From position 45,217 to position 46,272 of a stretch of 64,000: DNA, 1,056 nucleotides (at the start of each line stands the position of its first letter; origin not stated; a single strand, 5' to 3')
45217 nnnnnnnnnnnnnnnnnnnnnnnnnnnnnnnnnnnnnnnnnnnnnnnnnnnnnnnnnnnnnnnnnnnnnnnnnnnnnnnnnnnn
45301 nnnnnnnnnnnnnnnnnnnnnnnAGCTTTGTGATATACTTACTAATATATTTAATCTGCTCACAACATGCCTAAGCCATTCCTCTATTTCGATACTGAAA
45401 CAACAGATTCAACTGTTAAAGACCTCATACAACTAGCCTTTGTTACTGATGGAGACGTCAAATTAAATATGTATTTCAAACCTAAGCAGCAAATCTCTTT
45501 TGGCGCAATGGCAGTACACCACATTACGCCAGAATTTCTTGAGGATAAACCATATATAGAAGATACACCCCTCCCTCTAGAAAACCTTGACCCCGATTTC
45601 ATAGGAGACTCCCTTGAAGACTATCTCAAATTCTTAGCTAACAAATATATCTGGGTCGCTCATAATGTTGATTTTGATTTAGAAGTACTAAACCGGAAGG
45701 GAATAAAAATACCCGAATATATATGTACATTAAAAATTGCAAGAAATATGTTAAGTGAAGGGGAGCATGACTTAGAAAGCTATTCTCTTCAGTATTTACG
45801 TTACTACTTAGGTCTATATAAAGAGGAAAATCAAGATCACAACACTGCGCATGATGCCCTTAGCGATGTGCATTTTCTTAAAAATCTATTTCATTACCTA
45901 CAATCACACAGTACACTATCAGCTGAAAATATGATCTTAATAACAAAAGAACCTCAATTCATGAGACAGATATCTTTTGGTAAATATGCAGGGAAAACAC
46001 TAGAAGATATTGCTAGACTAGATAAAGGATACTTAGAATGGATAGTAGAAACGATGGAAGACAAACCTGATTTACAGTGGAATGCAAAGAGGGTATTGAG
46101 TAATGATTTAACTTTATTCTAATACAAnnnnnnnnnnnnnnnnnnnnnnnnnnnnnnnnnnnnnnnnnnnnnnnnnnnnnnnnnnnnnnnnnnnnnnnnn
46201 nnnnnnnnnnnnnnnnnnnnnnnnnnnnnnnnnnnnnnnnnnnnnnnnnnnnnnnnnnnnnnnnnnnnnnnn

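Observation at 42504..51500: Locus of two giant paralogous Cys-rich surface proteins with a modular N-terminus, separated by a DEDDh exonuclease and a membrane protein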

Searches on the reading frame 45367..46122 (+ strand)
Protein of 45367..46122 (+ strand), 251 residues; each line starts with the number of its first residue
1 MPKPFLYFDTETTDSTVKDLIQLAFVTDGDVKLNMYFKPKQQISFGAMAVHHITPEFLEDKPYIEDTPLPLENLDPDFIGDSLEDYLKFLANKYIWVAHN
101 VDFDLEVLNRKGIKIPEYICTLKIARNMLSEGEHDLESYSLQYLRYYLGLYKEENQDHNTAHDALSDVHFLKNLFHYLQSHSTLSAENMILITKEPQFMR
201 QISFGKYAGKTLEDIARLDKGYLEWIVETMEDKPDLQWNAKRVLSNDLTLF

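Call 3: search_protein_families(library=pfam, proteins=[window:45367-46122:+], max_evalue=0.1)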
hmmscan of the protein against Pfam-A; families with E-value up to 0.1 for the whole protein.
window:45367-46122:+ (251 aa): 3 families
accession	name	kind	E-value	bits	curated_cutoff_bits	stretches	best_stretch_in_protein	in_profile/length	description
PF00929.31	RNase_T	-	5.3e-13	50.3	24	1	8-173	3-162/164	Exonuclease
PF20600.3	ExoX-like_C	-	1.1e-10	41.1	26.5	1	202-228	1-27/30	Exodeoxyribonuclease X-like C-terminal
PF01612.26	DNA_pol_A_exo1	-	5.6e-10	39.7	23.6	1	84-148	66-132/173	3'-5' exonuclease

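Call 9: search_protein_families(library=ncbifam, proteins=[window:45367-46122:+], max_evalue=0.1)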
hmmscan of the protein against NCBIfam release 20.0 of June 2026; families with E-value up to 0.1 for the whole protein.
window:45367-46122:+ (251 aa): 25 families
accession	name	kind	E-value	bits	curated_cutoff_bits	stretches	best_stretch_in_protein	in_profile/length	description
NF005937.0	PRK07983.1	equivalog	5.8e-34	117.1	202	2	88-246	69-219/220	exodeoxyribonuclease X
NF004963.0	PRK06309.1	equivalog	3.3e-18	66.2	245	1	5-229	4-210/232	DNA polymerase III subunit epsilon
NF004964.0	PRK06310.1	equivalog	1.1e-15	57.7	236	1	8-232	12-220/250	DNA polymerase III subunit epsilon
TIGR01406.1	dnaQ_proteo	equivalog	3.8e-10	39.8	222.7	1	30-188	35-178/231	DNA polymerase III subunit epsilon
NF005906.0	PRK07883.1-4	equivalog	2.8e-09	35.9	495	1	4-188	7-182/563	DEDD exonuclease domain-containing protein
TIGR00573.1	dnaq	subfamily_domain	3.9e-09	36.3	71.5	1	32-189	42-184/217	exonuclease, DNA polymerase III, epsilon subunit family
TIGR01405.1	polC_Gram_pos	equivalog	5e-08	31.1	1043.45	1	5-182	191-354/1211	DNA polymerase III subunit alpha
NF004316.1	PRK05711.1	equivalog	5.2e-08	32.8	196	1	32-178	38-169/234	DNA polymerase III subunit epsilon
NF001688.0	PRK00448.1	equivalog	1.4e-07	29.5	873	1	5-185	425-595/1445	PolC-type DNA polymerase III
NF006316.0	PRK08517.1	equivalog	3.6e-07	29.8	247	1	82-198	139-252/270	3'-5' exonuclease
NF005905.0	PRK07883.1-3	equivalog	8.5e-07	27.9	508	1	81-189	93-202/581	DEDD exonuclease domain-containing protein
NF005907.0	PRK07883.1-5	equivalog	3.1e-06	25.9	454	1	80-197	96-214/584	DEDD exonuclease domain-containing protein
NF004844.0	PRK06195.1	equivalog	3.6e-06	26.6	373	1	88-183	75-169/309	DNA polymerase III subunit epsilon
NF005289.0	PRK06807.1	equivalog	3.8e-06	26.4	335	1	32-164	43-158/313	3'-5' exonuclease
NF004719.0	PRK06063.1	equivalog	4.9e-06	25.7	389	1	26-177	44-175/331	DEDDh family exonuclease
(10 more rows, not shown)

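Call 80: search_protein_families(library=phrogs, proteins=[window:45367-46119:+], max_evalue=0.01)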
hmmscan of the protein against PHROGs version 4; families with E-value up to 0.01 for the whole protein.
window:45367-46119:+ (251 aa): 5 families
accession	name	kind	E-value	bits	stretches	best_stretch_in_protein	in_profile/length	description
phrog_192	-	DNA, RNA and nucleotide metabolism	1.3e-39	137.6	1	1-237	104-339/397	DNA polymerase exonuclease subunit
phrog_17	-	DNA, RNA and nucleotide metabolism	2.6e-07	30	1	2-182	669-793/1445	DNA polymerase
phrog_14632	-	DNA, RNA and nucleotide metabolism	0.00012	21.9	1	77-167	147-231/380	DNA polymerase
phrog_10048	-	unknown function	0.00014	22.2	1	185-243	174-232/273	-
phrog_403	-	DNA, RNA and nucleotide metabolism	0.0034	17.3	1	81-150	129-201/321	DNA polymerase exonuclease subunit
